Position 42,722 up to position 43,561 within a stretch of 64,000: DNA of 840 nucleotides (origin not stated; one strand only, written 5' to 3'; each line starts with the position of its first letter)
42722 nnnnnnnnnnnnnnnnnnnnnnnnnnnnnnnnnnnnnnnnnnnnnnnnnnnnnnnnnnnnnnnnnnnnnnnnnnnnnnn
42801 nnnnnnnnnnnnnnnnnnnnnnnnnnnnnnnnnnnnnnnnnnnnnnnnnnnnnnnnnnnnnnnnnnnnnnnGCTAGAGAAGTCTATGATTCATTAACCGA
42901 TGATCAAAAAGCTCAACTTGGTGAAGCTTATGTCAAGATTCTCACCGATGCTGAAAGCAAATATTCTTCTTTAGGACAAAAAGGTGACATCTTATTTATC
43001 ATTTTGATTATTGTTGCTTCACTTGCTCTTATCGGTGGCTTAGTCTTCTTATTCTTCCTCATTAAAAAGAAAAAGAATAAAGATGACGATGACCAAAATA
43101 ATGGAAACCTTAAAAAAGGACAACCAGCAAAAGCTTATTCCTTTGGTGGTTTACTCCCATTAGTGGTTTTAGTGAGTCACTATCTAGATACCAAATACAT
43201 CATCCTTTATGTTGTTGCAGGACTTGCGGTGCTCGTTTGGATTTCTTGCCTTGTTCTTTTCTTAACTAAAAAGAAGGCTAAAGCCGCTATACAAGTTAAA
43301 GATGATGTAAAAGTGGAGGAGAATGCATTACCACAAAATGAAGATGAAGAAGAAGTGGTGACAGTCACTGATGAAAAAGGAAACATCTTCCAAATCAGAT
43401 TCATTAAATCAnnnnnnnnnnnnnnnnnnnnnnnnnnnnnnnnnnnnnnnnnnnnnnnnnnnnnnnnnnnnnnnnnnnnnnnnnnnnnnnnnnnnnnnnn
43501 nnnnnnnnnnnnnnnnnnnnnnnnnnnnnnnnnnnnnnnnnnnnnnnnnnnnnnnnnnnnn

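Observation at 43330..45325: Cytoplasmic tail of a giant surface protein carries three 187-aa repeats and a ribosomal uL15-like domain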

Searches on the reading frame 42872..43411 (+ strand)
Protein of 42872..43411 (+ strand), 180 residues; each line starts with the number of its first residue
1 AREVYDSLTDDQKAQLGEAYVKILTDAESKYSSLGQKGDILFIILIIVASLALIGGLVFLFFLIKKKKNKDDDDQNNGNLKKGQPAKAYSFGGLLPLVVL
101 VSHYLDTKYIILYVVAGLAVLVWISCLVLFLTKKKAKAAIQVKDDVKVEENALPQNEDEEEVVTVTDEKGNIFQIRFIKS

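Call 82: predict_structure(alignment_id=A3)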
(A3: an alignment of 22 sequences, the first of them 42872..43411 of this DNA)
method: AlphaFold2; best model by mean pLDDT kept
length: 180 residues; sequences in the alignment: 22
mean_pLDDT: 70.1   pTM: 0.43
mean pLDDT of the five models: 70.1, 69.8, 68.2, 66.4, 62.7
residues with pLDDT >= 90: 10; 70-90: 85; 50-70: 51; < 50: 34
segments of 3 or more residues with pLDDT < 50: 73-85, 87-91, 149-161, 178-180
pLDDT, mean of each block of 10 residues (from residue 1): 85 87 89 88 90 89 73 43 46 55 67 86 87 71 54 41 56 54
secondary structure, 60 per line:
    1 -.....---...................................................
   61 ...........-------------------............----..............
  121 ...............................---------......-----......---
elements in order: H2-6 H10-71 H91-102 H107-151 E161-166 E172-177
